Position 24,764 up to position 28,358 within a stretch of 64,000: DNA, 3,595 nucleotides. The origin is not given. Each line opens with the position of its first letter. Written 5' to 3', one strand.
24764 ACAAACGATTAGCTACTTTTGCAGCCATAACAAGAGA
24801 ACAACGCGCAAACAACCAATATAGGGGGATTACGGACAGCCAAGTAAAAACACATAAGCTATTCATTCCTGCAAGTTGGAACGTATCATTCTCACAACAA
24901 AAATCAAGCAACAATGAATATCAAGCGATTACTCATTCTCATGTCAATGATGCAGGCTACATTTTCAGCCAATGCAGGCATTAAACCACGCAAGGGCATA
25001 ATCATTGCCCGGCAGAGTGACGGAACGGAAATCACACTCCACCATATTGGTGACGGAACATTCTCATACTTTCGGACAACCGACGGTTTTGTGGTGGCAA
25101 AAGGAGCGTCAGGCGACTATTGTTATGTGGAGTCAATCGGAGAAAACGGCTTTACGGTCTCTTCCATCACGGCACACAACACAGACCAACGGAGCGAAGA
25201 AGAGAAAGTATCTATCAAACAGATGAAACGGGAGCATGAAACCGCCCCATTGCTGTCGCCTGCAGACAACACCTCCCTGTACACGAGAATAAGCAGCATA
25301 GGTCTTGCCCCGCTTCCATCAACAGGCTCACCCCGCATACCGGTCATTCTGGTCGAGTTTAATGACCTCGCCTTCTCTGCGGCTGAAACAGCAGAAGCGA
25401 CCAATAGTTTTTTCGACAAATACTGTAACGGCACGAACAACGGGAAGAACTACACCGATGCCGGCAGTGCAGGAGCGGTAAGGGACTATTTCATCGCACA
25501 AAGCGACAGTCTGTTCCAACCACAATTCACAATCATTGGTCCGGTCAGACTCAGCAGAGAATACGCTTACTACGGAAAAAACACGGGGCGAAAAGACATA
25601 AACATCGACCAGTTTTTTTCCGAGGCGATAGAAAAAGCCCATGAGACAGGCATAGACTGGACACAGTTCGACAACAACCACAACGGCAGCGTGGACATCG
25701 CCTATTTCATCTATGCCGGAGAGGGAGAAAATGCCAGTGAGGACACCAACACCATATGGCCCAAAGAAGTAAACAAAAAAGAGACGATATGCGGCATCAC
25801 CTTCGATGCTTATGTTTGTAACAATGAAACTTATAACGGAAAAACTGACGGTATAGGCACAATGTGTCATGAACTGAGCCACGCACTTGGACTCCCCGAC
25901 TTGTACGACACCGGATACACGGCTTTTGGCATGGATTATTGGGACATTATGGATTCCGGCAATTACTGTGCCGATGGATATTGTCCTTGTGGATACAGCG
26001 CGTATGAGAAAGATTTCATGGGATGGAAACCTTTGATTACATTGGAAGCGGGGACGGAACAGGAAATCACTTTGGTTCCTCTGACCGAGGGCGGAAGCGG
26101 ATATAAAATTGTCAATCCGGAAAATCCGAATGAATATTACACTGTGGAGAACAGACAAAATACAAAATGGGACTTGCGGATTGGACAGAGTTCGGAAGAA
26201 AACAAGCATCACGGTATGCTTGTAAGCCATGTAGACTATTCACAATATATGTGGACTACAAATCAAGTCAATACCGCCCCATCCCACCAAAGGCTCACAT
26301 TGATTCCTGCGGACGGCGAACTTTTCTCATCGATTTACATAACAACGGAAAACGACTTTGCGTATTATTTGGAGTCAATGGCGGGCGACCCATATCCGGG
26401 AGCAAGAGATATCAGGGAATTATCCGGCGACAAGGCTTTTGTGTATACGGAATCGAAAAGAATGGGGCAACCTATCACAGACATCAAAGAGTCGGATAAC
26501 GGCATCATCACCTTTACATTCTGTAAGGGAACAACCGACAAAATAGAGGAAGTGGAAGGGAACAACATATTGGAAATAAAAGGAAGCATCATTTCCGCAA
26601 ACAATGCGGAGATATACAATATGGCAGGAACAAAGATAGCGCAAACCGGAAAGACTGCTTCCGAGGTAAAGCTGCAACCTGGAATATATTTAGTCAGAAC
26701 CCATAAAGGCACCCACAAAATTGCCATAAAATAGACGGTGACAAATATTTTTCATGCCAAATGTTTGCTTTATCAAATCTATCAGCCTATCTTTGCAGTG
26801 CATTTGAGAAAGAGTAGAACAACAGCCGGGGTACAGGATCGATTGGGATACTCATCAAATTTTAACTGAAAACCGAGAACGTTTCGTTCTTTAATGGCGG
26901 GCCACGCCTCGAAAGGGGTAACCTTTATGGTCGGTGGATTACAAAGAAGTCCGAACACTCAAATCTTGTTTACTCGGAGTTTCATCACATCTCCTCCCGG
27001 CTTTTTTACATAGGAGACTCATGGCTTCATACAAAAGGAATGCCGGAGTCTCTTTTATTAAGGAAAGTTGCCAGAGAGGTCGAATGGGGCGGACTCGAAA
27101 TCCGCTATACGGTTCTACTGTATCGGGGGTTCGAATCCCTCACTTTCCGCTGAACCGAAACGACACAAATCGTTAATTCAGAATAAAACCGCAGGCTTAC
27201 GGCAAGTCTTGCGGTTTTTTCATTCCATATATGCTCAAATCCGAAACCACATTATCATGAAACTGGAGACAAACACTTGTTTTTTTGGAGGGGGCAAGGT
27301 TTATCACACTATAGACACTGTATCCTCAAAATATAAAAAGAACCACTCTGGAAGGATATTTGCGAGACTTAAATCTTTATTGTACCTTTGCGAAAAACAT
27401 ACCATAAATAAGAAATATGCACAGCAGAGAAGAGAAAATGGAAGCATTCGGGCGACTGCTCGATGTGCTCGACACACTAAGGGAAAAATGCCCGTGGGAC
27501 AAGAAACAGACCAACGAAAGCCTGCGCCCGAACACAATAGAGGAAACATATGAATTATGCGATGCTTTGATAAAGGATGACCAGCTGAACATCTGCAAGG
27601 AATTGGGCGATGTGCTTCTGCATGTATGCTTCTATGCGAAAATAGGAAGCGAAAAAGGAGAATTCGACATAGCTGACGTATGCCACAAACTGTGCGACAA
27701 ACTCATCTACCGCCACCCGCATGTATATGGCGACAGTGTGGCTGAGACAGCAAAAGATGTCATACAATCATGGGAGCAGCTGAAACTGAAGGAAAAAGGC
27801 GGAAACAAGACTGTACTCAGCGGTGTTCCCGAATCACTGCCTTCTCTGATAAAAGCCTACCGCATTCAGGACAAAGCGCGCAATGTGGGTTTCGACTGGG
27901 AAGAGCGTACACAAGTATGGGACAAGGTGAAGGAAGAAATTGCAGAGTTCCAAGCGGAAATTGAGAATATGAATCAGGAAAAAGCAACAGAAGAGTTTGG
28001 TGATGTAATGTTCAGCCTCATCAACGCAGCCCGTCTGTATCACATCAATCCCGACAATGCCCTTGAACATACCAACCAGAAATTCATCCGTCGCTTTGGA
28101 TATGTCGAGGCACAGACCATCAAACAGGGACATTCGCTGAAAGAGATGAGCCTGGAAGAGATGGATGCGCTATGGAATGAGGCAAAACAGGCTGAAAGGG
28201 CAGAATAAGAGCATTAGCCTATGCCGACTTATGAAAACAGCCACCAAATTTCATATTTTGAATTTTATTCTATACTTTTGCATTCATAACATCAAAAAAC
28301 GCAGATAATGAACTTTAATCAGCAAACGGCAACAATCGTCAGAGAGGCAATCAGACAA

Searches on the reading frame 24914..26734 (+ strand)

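Call 6: search_protein_families(library=pfam, proteins=[window:24914-26734:+])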
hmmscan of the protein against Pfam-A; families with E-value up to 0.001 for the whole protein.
window:24914-26734:+ (606 aa): 1 family
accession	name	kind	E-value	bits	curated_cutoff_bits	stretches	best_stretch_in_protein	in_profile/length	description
PF05547.17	Peptidase_M6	-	2.9e-15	56.8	22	1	141-369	14-285/294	Immune inhibitor A peptidase M6, catalytic domain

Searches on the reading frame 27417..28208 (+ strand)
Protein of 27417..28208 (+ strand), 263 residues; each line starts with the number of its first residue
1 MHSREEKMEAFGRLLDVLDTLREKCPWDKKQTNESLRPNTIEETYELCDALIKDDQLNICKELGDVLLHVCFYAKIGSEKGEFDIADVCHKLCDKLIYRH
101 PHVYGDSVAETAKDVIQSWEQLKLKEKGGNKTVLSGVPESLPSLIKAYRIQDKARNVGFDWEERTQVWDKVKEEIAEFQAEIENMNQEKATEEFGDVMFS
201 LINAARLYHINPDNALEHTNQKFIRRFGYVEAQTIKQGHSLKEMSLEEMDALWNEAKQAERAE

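Call 98: search_protein_families(library=pfam, proteins=[window:27417-28208:+])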
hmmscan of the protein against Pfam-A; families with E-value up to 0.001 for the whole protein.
window:27417-28208:+ (263 aa): 2 families
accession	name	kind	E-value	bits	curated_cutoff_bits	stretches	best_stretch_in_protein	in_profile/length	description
PF03819.22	MazG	-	4.4e-36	123.4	22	2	31-103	1-73/74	MazG nucleotide pyrophosphohydrolase domain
PF01503.22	PRA-PH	-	4e-10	40.4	21.3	1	160-220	21-83/86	Phosphoribosyl-ATP pyrophosphohydrolase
